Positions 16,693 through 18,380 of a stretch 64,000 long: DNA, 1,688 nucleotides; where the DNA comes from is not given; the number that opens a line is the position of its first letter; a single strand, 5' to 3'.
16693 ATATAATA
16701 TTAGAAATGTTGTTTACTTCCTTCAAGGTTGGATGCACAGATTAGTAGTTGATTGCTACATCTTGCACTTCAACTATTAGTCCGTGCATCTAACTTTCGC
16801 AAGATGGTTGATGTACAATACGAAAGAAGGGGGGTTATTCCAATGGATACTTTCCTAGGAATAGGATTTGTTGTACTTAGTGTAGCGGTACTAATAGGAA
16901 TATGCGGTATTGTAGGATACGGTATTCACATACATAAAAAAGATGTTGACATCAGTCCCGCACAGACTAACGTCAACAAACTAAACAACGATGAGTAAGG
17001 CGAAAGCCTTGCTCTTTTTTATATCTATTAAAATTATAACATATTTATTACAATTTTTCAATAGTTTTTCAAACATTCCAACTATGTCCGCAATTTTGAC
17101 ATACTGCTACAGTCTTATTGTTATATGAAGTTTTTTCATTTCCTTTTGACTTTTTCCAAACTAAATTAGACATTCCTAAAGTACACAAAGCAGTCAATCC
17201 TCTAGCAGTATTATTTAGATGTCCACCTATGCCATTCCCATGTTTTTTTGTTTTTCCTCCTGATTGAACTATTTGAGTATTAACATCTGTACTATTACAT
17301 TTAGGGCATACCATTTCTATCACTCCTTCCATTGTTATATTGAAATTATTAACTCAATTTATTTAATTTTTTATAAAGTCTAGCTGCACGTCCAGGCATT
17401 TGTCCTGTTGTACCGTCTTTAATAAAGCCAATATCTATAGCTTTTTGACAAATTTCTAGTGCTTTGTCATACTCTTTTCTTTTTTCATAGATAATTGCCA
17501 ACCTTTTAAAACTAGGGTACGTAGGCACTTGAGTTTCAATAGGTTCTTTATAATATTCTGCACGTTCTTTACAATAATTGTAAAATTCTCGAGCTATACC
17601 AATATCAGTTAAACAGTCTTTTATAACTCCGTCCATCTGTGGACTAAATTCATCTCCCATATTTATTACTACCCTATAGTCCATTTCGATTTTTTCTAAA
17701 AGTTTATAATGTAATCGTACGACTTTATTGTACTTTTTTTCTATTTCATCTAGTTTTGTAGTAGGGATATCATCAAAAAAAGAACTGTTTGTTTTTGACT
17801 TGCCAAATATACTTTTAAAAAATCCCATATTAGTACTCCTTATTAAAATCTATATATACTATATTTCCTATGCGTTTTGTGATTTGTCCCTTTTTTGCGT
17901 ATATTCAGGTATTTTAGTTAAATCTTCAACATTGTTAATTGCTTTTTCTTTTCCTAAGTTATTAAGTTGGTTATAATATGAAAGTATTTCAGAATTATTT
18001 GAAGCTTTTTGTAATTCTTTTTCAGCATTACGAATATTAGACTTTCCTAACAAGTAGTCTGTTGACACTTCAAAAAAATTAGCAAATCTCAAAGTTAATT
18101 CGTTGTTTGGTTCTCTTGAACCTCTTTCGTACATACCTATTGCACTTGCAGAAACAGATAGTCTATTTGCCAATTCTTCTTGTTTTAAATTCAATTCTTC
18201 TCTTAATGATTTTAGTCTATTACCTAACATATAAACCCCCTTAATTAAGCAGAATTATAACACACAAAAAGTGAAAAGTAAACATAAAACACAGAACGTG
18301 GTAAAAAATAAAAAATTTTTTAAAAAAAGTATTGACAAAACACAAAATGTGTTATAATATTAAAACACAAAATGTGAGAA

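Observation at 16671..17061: Type I toxin-antitoxin-like module: 51-aa TM peptide mRNA and a convergent antisense RNA, each with a consensus promoter and its own terminator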

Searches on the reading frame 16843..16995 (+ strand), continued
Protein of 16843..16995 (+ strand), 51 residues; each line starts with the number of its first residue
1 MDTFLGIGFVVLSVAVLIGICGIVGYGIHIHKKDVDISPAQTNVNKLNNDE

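Call 55: list_cluster_members(proteins=[P0069, P0081, P0043, P0113, P0103, P0070, P0005, P0006, P0109, P0104])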
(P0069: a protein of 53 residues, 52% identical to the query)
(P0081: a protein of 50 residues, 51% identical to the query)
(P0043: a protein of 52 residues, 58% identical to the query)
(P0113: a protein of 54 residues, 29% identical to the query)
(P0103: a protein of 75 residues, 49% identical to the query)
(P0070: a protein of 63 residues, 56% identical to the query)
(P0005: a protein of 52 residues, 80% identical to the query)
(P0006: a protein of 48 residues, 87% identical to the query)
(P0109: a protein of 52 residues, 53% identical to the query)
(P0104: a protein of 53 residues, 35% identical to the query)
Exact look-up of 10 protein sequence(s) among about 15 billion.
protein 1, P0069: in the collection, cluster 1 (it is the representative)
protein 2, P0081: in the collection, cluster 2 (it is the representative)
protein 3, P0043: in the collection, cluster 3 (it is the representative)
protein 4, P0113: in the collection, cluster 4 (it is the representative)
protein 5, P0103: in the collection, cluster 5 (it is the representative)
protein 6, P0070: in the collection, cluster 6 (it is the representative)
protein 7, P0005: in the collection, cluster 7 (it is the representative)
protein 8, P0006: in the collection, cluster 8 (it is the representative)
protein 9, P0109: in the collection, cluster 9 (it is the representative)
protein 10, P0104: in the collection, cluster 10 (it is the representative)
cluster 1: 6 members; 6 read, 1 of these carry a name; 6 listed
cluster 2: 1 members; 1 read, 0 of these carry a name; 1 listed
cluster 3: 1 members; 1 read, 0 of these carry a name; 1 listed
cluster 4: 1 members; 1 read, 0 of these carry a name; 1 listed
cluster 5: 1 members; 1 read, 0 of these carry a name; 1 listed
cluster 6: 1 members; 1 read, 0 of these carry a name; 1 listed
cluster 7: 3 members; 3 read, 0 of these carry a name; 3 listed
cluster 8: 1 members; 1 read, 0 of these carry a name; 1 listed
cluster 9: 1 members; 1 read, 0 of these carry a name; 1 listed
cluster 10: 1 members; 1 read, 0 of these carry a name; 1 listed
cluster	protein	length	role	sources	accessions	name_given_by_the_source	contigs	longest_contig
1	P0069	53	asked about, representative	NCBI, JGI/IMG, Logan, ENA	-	Na+-transporting methylmalonyl-CoA/oxaloacetate decarboxylase gamma subunit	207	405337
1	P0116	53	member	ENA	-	-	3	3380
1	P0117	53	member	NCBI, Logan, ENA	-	-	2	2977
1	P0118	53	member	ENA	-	-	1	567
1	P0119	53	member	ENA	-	-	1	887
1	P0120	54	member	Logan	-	-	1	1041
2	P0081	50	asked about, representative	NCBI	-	-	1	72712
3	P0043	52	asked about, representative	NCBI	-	-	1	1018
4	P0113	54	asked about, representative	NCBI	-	-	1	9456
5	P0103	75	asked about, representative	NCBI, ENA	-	-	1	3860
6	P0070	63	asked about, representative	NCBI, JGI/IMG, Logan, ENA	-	-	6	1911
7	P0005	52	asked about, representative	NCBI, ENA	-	-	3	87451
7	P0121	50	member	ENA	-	-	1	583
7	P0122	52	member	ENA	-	-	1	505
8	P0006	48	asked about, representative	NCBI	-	-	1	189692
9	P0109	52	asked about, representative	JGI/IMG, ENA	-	-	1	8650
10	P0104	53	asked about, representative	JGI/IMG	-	-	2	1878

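Call 60: search_dna_similar(query=P0069, collection=phages, mode=protein, max_evalue=0.01, max_rows=30)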
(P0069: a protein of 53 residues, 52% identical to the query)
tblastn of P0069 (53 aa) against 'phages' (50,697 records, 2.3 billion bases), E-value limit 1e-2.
No match.

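Call 62: find_related_loci(query=A7, collection=viral_contigs, flank=3000)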
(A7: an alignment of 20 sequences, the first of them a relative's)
Query A7 (53 aa) in viral_contigs; peptide patterns used: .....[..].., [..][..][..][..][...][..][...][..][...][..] (x = any residue, [..] = any of these).
102 stretches matched a pattern; 6 encode a relative of the query (tblastn E <= 1e-3); 6 distinct loci.
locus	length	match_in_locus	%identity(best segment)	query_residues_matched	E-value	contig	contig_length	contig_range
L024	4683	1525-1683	100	1-53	1e-32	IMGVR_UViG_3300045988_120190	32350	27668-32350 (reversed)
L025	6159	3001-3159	81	1-53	7e-28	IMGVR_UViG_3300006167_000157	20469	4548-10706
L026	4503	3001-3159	83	1-53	8e-28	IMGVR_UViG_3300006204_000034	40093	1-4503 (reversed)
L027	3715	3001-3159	83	1-53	9e-28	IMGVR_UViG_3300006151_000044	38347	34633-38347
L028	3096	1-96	100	22-53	3e-18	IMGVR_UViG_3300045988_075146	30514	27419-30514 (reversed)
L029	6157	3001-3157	81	1-53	1e-15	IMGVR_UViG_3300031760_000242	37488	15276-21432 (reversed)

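Call 63: find_related_loci(query=A7, collection=metagenome_contigs, flank=2000)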
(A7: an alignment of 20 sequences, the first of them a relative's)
Query A7 (53 aa) in metagenome_contigs; peptide patterns used: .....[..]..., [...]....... (x = any residue, [..] = any of these).
327 stretches matched a pattern; 10 encode a relative of the query (tblastn E <= 1e-3); 10 distinct loci.
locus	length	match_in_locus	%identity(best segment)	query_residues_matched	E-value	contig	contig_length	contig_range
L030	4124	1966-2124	100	1-53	1e-32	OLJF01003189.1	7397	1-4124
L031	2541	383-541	87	1-53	5e-29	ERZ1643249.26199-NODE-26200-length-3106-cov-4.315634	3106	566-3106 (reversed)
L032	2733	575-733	87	1-53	5e-29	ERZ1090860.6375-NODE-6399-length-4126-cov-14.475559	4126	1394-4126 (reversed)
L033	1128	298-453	73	1-52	6e-23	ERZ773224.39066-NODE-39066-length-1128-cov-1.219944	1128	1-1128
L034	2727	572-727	72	1-53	2e-22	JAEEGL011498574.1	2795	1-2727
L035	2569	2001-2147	63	1-49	3e-19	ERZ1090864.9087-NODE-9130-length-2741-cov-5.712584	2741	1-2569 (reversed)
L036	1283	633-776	67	1-49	8e-19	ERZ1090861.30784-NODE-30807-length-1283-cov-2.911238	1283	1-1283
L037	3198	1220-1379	85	1-53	1e-18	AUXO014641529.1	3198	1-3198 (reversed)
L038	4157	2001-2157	81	1-53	1e-15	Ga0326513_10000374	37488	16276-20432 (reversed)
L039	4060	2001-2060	75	1-20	9e-6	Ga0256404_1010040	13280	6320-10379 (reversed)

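Call 81: search_protein_families(library=pfam, alignment_id=A7, max_evalue=0.01)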
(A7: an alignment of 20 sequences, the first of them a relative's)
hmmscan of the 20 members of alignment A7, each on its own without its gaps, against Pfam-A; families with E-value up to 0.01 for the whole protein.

A. member 1, P0069 (53 aa): 1 family
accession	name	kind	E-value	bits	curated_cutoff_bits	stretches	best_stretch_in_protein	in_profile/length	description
PF04277.18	OAD_gamma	-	0.00011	23.3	27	1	5-50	9-54/76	Oxaloacetate decarboxylase, gamma chain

B. families by the number of members that match (of 20 scanned): 3 families
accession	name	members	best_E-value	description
PF04277.18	OAD_gamma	17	2.6e-05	Oxaloacetate decarboxylase, gamma chain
PF13131.11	DUF3951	4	2.8e-06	Protein of unknown function (DUF3951)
PF24419.1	Cupin_NOL9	1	0.0066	Polynucleotide 5'-hydroxyl-kinase NOL9, N-terminal domain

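Call 82: search_protein_families(library=padloc, alignment_id=A6, max_evalue=0.1)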
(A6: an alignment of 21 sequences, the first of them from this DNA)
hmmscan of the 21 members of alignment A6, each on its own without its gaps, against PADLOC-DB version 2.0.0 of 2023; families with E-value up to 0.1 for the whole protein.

A. member 1, seq(51 aa): 0 families

B. families by the number of members that match (of 21 scanned): 1 family
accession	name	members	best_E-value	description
PDLC00217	KwaA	2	0.014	Unknown function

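Call 90: predict_structure(alignment_id=A6)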
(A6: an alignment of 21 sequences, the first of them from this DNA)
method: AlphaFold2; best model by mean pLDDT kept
length: 51 residues; sequences in the alignment: 21
mean_pLDDT: 71.8   pTM: 0.39
mean pLDDT of the five models: 71.8, 70.8, 70.1, 69.9, 67.7
residues with pLDDT >= 90: 16; 70-90: 10; 50-70: 16; < 50: 9
segments of 3 or more residues with pLDDT < 50: 41-44, 48-51
pLDDT, mean of each block of 10 residues (from residue 1): 83 95 80 55 49 43
secondary structure, 60 per line:
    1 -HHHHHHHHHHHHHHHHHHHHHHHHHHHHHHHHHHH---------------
elements in order: H2-36

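Call 93: search_dna_similar(query=P0069, collection=plasmids, mode=protein, max_evalue=0.001, max_rows=15)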
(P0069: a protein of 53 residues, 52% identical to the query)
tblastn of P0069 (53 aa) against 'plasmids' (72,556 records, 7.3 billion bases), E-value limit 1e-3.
No match.

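Call 94: search_dna_similar(query=window:16843-16995:+, collection=plasmids, mode=protein, max_evalue=0.001, max_rows=15)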
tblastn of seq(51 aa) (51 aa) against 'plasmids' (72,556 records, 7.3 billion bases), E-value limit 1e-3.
No match.

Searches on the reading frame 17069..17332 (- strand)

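Call 6: search_protein_families(library=pfam, proteins=[window:17069-17332:-], max_evalue=1)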
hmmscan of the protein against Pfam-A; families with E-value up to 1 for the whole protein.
window:17069-17332:- (87 aa): 17 families
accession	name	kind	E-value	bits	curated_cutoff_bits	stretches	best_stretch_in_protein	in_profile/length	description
PF08274.17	Zn_Ribbon_YjdM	-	0.00015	22.1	30.8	1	69-85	13-29/30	PhnA Zinc-Ribbon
PF08271.17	Zn_Ribbon_TF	-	0.0022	18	29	1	7-16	1-10/43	TFIIB zinc-binding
PF01096.23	Zn_ribbon_TFIIS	-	0.0065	16.7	21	1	74-85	27-38/39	Transcription factor S-II (TFIIS)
PF08792.16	A2L_zn_ribbon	-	0.0077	16.3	22.9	0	6-15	21-30/33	A2L zinc ribbon domain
PF09723.15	Zn_ribbon_8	-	0.011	16.2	34.4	0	7-18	27-38/41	Zinc ribbon domain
PF13717.11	Zn_ribbon_4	-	0.017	15.5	30.3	1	75-86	25-36/36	zinc-ribbon domain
PF23547.1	Zn_ribbon_FGT1_1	-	0.035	14.2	27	1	2-13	16-27/35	FORGETTER1 first zinc ribbon domain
PF23451.1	Zn_ribbon_PaaD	-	0.035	14.2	27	1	7-19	15-27/53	PaaD zinc beta ribbon domain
PF10058.14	Zn_ribbon_10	-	0.044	14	24.2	0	64-83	11-30/54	ER junction formation factor lunapark, zinc ribbon finger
PF11781.13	Zn_ribbon_RRN7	-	0.053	13.6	27.1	0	7-17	5-15/32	Zinc-finger of RNA-polymerase I-specific TFIIB, Rrn7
PF24110.1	DUF7385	-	0.064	13.4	28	0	58-84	9-35/72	Family of unknown function (DUF7385)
PF09855.14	Zn_ribbon_13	-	0.072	13.7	23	0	8-26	1-19/63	Nucleic-acid-binding protein containing Zn-ribbon domain (DUF2082)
PF24029.1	DUF7340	-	0.081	13.2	27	1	76-86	39-49/62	Domain of unknown function (DUF7340)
PF13240.11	Zn_Ribbon_1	-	0.1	12.9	25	0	72-83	10-21/23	zinc-ribbon domain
PF05191.20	ADK_lid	-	0.15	12.4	26.6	0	77-86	3-12/36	Adenylate kinase, active site lid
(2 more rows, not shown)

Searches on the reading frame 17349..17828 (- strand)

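Call 6: search_protein_families(library=pfam, proteins=[window:17349-17828:-], max_evalue=1)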
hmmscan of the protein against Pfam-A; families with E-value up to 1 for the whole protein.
window:17349-17828:- (159 aa): 8 families
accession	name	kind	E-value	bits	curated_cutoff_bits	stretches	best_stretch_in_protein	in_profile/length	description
PF00515.34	TPR_1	-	2e-06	27.8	27.8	1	106-133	3-30/34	Tetratricopeptide repeat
PF07719.23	TPR_2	-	0.00011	22.5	27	1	108-133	5-30/34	Tetratricopeptide repeat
PF13176.12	TPR_7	-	0.00074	19.9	27.9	1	108-132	3-27/36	Tetratricopeptide repeat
PF13424.12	TPR_12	-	0.0035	17.9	30.1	1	109-133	8-32/77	Tetratricopeptide repeat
PF13181.12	TPR_8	-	0.023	15.3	25.7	1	109-133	6-30/34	Tetratricopeptide repeat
PF13374.12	TPR_10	-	0.027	14.9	27.5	1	110-133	8-31/42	Tetratricopeptide repeat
PF13174.12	TPR_6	-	0.075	14.2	26.3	1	109-132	5-28/33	Tetratricopeptide repeat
PF13428.12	TPR_14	-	0.24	12.6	23.5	0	109-132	6-29/44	Tetratricopeptide repeat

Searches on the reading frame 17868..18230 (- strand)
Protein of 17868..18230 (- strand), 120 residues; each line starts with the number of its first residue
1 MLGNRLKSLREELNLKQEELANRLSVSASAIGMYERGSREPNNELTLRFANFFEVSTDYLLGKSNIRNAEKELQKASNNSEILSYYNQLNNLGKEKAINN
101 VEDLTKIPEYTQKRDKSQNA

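Call 6: search_protein_families(library=pfam, proteins=[window:17868-18230:-], max_evalue=1)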
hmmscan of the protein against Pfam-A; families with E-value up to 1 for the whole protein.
window:17868-18230:- (120 aa): 10 families
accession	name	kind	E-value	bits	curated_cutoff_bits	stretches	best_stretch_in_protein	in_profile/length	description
PF01381.28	HTH_3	-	4.1e-14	52.8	23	1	6-60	1-55/55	Helix-turn-helix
PF12844.13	HTH_19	-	3.9e-13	49.5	30.2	1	3-62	1-60/64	Helix-turn-helix domain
PF13560.12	HTH_31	-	1.6e-11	44.8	27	1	2-57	2-58/64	Helix-turn-helix domain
PF07022.19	Phage_CI_repr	-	0.0041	17.9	22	1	5-63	2-60/65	Bacteriophage CI repressor helix-turn-helix domain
PF15731.11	MqsA_antitoxin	-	0.018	15.6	30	1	5-45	73-113/131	Antitoxin component of bacterial toxin-antitoxin system, MqsA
PF12542.13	CWC25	-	0.032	15.5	31.4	1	33-103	8-74/102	Pre-mRNA splicing factor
PF17762.8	HTH_ParB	-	0.043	14.4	22.6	1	6-31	12-37/102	ParB HTH domain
PF12318.13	FAD-SLDH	-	0.053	14.2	24.2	1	25-112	13-103/163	Membrane bound FAD containing D-sorbitol dehydrogenase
PF22495.2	HTH_92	-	0.081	12.7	27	1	8-41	2-35/45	RsaL-like HTH domain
PF13413.12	HTH_25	-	0.11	12.8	24.6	1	5-31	1-27/62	Helix-turn-helix domain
